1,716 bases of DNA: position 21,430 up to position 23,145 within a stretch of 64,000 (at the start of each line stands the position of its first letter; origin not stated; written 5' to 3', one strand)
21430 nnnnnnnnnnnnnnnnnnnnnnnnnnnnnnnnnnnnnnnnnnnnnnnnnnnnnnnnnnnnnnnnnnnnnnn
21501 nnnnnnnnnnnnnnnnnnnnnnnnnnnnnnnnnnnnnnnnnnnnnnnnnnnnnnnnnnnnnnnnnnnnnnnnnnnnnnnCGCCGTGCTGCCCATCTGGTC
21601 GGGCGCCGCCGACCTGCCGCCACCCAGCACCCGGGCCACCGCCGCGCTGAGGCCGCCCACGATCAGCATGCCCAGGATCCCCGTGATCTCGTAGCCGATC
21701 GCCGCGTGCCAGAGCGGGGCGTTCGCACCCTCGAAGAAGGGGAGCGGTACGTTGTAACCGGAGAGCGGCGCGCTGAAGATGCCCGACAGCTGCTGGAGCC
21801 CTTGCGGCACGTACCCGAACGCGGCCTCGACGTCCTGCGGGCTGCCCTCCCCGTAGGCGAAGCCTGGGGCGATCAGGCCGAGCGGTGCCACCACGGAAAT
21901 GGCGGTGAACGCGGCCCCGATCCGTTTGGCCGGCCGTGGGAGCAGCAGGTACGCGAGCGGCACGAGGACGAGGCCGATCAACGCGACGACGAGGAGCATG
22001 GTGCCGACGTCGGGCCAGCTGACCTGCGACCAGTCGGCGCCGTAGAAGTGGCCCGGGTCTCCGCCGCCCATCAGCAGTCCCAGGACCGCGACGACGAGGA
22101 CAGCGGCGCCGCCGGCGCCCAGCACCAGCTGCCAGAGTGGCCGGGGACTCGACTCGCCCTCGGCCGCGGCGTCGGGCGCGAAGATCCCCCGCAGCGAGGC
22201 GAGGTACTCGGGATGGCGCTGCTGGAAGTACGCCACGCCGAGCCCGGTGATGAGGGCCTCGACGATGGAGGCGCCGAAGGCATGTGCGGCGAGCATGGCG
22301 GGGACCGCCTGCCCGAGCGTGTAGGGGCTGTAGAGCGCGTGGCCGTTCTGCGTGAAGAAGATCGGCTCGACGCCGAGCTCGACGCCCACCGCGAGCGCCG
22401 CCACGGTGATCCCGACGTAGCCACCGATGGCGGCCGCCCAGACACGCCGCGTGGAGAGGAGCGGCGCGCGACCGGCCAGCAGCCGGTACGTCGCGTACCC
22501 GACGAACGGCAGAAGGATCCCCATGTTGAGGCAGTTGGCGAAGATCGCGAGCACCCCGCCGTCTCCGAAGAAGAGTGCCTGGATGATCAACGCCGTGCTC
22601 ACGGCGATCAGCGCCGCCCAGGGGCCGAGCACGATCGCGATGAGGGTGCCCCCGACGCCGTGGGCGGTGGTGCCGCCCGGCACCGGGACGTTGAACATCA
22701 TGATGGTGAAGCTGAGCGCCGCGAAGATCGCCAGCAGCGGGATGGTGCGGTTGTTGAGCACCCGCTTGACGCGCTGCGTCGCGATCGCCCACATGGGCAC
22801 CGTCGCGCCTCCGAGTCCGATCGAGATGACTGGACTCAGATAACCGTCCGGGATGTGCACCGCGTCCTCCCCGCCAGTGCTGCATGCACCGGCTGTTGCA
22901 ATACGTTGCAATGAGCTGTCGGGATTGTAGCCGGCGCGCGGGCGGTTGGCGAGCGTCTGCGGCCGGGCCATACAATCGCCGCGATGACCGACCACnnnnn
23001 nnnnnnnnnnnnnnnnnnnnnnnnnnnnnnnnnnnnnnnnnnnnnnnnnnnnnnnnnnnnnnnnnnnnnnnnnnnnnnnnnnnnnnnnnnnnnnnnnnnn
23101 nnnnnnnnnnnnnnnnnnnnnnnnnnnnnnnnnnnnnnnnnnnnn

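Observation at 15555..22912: Nickel/cobalt acquisition island: NiCoT permease, Nur-like Fur regulator, and two tandem ECF modules (cbiMN-Q-O followed by an extra T-A'-A set)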

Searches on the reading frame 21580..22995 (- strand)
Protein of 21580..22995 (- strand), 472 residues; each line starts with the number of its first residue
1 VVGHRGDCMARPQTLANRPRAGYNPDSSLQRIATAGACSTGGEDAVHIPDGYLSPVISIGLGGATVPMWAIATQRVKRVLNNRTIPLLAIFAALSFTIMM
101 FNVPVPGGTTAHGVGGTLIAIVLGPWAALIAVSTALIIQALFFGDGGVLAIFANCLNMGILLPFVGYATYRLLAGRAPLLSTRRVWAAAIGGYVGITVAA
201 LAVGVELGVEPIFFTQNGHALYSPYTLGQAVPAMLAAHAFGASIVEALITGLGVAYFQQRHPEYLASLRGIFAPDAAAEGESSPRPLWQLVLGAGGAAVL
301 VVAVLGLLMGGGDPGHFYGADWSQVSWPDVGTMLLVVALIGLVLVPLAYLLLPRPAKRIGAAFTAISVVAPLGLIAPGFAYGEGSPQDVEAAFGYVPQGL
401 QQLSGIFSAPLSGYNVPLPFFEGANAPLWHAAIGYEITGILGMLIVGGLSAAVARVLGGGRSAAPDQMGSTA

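Call 3: search_protein_families(library=pfam, proteins=[window:21580-22995:-], max_evalue=0.01)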
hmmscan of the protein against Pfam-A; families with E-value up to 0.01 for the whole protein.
window:21580-22995:- (472 aa): 1 family
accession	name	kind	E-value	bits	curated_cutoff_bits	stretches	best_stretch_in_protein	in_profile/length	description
PF01891.21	CbiM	-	1.3e-53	182.3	23.1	1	47-263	1-204/205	Cobalt uptake substrate-specific transmembrane region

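Call 4: search_protein_families(library=ncbifam, proteins=[window:21580-22995:-], max_evalue=0.001)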
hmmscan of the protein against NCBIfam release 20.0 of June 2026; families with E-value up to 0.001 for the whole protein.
window:21580-22995:- (472 aa): 10 families
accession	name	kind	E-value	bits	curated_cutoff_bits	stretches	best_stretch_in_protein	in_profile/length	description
NF005598.0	PRK07331.1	equivalog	1.2e-92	310.8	401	2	46-312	1-252/323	cobalt transporter CbiM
NF008873.0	PRK11909.1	equivalog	1.2e-85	286.9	225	1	46-265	1-217/230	cobalt transporter CbiM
NF004902.0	PRK06265.1-1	equivalog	9.2e-33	113.7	219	1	46-267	1-205/213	cobalt transporter CbiM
NF006184.0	PRK08319.1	equivalog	3.2e-19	69.4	180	1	47-236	2-192/224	energy-coupling factor ABC transporter permease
NF004905.0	PRK06265.1-5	equivalog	9.1e-16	58.6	173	1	46-266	1-198/205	cobalt transporter CbiM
TIGR00123.1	cbiM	equivalog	4.8e-14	52.8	184.15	1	46-215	1-172/214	cobalt ECF transporter S component CbiM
NF004907.0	PRK06265.2-2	subfamily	5.6e-13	48.9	200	1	41-266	16-218/221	cobalt transporter CbiM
NF004903.0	PRK06265.1-3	equivalog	1.3e-11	44.4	193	1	46-268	2-201/211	cobalt transporter CbiM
NF004909.0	PRK06265.2-5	equivalog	5.1e-08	33.2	172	1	47-160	2-109/196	cobalt transporter CbiM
NF004908.0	PRK06265.2-3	equivalog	4e-07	30.2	205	1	47-266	2-198/211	cobalt transporter CbiM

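Call 37: search_solved_structures(query=window:21580-22860:-, max_evalue=0.01, show_alignments=3)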
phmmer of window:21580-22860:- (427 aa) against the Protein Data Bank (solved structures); distinct sequences matched with E-value up to 0.01: 3.
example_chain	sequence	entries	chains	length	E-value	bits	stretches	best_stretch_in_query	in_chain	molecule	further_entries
4m58_A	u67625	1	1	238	3.6e-66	227.1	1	1-218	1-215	Cobalamin biosynthesis protein CbiM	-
4m5b_A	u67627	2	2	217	9.1e-66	225.8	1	1-217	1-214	Cobalamin biosynthesis protein CbiM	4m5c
5x3x_M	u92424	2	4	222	3.3e-10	42.7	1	1-151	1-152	Cobalt transport protein CbiM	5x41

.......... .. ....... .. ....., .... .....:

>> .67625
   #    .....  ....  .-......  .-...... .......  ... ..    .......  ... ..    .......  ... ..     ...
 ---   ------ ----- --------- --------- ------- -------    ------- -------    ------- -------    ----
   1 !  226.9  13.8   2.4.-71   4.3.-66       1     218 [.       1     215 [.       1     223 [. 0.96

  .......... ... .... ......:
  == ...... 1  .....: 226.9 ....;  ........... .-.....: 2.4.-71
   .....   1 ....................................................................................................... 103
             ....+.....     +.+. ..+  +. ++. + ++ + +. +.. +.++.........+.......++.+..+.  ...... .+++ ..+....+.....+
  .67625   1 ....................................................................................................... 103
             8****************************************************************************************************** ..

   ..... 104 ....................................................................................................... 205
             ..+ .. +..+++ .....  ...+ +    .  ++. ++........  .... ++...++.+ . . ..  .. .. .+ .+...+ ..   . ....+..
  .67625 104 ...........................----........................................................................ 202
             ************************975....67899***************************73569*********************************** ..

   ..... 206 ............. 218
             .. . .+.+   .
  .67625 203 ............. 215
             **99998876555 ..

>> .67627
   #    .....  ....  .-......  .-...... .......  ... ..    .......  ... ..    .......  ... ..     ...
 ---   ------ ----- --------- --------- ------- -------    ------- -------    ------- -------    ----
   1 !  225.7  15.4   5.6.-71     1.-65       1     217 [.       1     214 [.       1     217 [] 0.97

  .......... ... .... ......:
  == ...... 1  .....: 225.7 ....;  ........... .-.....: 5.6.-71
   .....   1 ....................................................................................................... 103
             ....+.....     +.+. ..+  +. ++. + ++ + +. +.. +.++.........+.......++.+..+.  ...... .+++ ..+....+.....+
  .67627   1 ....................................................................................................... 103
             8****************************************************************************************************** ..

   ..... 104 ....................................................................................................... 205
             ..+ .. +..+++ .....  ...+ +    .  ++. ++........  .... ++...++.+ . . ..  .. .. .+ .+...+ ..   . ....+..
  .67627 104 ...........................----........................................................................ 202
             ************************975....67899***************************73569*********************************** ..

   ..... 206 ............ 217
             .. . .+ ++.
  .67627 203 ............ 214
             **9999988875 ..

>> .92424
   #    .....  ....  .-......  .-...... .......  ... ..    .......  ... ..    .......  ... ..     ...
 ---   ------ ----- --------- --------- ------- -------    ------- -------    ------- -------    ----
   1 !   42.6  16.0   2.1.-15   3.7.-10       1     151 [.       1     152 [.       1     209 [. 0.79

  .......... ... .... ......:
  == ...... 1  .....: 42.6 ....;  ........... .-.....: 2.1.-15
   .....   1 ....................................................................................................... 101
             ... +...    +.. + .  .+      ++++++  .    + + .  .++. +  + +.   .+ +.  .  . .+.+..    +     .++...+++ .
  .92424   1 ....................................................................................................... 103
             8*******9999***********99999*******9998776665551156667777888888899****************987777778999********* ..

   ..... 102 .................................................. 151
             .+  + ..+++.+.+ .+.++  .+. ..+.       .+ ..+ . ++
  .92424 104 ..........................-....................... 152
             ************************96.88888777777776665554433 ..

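Call 42: list_cluster_members(proteins=[P0001, window:21580-22860:-, window:16798-17235:+, window:15555-16658:+])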
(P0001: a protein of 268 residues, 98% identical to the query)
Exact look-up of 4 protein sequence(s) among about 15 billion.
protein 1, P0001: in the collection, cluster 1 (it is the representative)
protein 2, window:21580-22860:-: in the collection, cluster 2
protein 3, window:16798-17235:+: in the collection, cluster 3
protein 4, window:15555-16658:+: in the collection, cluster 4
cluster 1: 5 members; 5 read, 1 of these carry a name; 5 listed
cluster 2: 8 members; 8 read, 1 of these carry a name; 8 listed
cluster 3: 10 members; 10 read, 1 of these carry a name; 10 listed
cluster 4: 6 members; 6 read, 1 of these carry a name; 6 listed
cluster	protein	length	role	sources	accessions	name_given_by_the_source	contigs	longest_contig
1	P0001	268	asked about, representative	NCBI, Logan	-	-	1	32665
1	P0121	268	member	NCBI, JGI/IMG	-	energy-coupling factor transporter transmembrane protein EcfT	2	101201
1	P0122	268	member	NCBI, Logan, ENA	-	-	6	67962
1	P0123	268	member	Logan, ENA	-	-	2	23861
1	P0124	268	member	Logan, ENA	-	-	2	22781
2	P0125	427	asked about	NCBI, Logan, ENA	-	-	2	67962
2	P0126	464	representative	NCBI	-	-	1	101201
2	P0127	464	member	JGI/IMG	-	cobalt/nickel transport system permease protein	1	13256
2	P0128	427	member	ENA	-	-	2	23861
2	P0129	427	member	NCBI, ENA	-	-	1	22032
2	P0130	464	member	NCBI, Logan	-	-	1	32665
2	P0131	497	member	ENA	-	-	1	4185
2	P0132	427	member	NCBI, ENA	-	-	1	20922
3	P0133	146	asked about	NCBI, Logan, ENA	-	-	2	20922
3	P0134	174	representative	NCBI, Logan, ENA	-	-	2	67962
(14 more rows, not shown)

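Call 43: find_homologous_proteins(query=window:21580-22860:-, max_evalue=1e-10)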
Query window:21580-22860:- (427 aa): 6408 proteins with E <= 1e-10 among 8000 candidates; the best 120 are listed.
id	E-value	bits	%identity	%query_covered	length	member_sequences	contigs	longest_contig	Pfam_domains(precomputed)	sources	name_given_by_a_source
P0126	1.1e-259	880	96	100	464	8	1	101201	PF01891.22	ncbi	-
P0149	1.8e-222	757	83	93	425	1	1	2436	PF01891.22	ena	-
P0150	2.8e-222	756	80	100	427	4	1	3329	PF01891.22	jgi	jgi:cobalt/nickel transport system permease protein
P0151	2.0e-220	750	83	94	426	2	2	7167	PF01891.22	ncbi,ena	-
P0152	9.5e-219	745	80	96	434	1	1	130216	PF01891.22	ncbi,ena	-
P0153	2.0e-218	744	78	100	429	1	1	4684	PF01891.22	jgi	-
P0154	5.0e-218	742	78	100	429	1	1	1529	PF01891.22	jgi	-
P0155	2.1e-216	737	77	99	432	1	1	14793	PF01891.22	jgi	jgi:cobalt/nickel transport system permease protein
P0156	1.1e-214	731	77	99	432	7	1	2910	PF01891.22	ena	-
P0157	5.4e-214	729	78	100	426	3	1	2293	PF01891.22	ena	-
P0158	6.8e-214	729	77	99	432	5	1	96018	PF01891.22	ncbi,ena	-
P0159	7.9e-214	729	76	100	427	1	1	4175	PF01891.22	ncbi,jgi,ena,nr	ncbi:MAG TPA: cobalt transporter CbiM [Candidatus Sulfotelmatobacter sp.]|nr:cobalt transporter CbiM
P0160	1.1e-212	725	79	97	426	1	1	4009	PF01891.22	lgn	-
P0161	5.6e-212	722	77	99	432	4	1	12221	PF01891.22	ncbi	ncbi:MAG: cobalt transporter CbiM [Candidatus Limnocylindrales bacterium]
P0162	6.8e-212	722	77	100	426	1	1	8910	PF01891.22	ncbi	-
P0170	1.1e-201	688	75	97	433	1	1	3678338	PF01891.22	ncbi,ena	-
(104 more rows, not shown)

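Call 44: find_encoding_contigs(protein=P0152, flank=9000, max_places=1)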
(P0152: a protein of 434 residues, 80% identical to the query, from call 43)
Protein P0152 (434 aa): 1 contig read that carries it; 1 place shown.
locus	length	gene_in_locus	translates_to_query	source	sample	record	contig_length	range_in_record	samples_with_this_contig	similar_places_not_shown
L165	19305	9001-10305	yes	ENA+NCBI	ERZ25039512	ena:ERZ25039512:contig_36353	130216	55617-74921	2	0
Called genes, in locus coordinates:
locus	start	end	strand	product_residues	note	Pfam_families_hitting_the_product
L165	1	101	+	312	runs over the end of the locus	PF00392:GntR, PF13545:HTH_Crp_2 (faint), PF07702:UTRA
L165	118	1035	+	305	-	PF00370:FGGY_N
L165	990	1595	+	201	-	PF02782:FGGY_C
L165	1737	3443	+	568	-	PF00496:SBP_bac_5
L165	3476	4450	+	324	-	PF19300:BPD_transp_1_N, PF00528:BPD_transp_1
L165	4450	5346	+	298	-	PF00528:BPD_transp_1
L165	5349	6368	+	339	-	PF00005:ABC_tran, PF08352:oligo_HPY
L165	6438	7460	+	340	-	PF00005:ABC_tran, PF13304:AAA_21 (faint), PF08352:oligo_HPY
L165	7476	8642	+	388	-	PF04389:Peptidase_M28 (weak), PF01546:Peptidase_M20, PF07687:M20_dimer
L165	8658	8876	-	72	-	PF10041:DUF2277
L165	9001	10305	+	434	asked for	PF01891:CbiM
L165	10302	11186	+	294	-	PF02361:CbiQ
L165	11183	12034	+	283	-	PF00005:ABC_tran, PF02463:SMC_N (weak), PF13304:AAA_21 (weak)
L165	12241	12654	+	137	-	PF01327:Pep_deformylase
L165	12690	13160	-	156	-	PF01475:FUR, PF12840:HTH_20 (faint)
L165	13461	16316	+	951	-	PF03699:UPF0182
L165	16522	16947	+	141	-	PF04075:F420H2_quin_red, PF01243:PNPOx_N (weak)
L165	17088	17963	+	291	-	-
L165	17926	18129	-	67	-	-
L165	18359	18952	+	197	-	PF28474:DUF8412, PF13376:OmdA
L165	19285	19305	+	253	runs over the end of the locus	PF03009:GDPD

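Call 45: find_encoding_contigs(protein=P0158, flank=9000, max_places=1)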
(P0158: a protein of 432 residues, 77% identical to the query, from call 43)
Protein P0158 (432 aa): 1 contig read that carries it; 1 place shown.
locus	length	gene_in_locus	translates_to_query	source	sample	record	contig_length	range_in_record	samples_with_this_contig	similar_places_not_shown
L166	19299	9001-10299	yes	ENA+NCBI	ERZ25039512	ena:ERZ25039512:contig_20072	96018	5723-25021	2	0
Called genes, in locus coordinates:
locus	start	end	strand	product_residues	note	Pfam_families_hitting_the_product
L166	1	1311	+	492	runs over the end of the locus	PF00370:FGGY_N, PF02782:FGGY_C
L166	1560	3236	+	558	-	PF00496:SBP_bac_5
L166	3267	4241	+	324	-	PF19300:BPD_transp_1_N, PF00528:BPD_transp_1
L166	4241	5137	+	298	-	PF00528:BPD_transp_1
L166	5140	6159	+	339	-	PF00005:ABC_tran, PF08352:oligo_HPY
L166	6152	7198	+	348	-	PF00005:ABC_tran, PF13304:AAA_21 (faint), PF08352:oligo_HPY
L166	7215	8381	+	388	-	PF04389:Peptidase_M28 (weak), PF01546:Peptidase_M20, PF07687:M20_dimer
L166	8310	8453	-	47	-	-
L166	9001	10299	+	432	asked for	PF01891:CbiM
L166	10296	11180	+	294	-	PF02361:CbiQ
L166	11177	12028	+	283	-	PF00005:ABC_tran, PF02463:SMC_N (weak), PF13304:AAA_21 (weak)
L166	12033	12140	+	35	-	-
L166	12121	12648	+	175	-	PF01327:Pep_deformylase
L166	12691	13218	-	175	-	PF01475:FUR, PF12840:HTH_20 (faint)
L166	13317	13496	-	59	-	-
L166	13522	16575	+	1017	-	PF03699:UPF0182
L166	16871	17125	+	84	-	-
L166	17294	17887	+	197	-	PF28474:DUF8412, PF13376:OmdA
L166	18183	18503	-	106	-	-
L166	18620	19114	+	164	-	PF03009:GDPD (faint)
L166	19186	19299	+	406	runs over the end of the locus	PF01656:CbiA (weak), PF02374:ArsA_ATPase, PF13614:AAA_31 (weak), PF17886:ArsA_HSP20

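Call 46: find_encoding_contigs(protein=P0170, flank=9000, max_places=1)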
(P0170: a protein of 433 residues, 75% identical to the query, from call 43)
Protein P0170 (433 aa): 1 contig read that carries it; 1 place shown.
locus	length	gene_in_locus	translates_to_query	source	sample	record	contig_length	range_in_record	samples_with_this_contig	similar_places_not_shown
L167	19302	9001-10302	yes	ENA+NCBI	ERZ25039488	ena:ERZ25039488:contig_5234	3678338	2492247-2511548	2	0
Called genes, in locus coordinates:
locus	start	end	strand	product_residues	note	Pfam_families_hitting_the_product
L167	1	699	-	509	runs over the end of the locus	PF01590:GAF, PF13185:GAF_2, PF07730:HisKA_3, PF02518:HATPase_c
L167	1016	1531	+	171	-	PF00582:Usp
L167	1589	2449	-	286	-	PF01144:CoA_trans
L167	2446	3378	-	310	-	PF01144:CoA_trans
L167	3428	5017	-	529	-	PF00171:Aldedh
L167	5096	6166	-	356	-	PF00702:Hydrolase (faint), PF13344:Hydrolase_6, PF13242:Hydrolase_like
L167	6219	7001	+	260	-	PF00106:adh_short, PF13561:adh_short_C2, PF23441:SDR (weak)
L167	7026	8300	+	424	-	PF05977:MFS_3, PF07690:MFS_1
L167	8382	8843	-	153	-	PF01475:FUR, PF12840:HTH_20 (faint)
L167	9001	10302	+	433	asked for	PF01891:CbiM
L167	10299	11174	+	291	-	PF02361:CbiQ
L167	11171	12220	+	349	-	PF00005:ABC_tran, PF02463:SMC_N, PF13304:AAA_21 (weak)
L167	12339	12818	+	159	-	PF01327:Pep_deformylase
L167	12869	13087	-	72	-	PF04945:YHS (weak)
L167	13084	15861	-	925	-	PF00403:HMA, PF00122:E1-E2_ATPase, PF00702:Hydrolase, PF13473:Cupredoxin_1, PF07731:Cu-oxidase_2 (weak)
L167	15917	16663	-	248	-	PF12679:ABC2_membrane_2, PF12730:ABC2_membrane_4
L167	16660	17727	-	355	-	PF00005:ABC_tran, PF13304:AAA_21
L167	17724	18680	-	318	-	-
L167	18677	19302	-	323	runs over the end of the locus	PF00005:ABC_tran, PF13304:AAA_21 (weak)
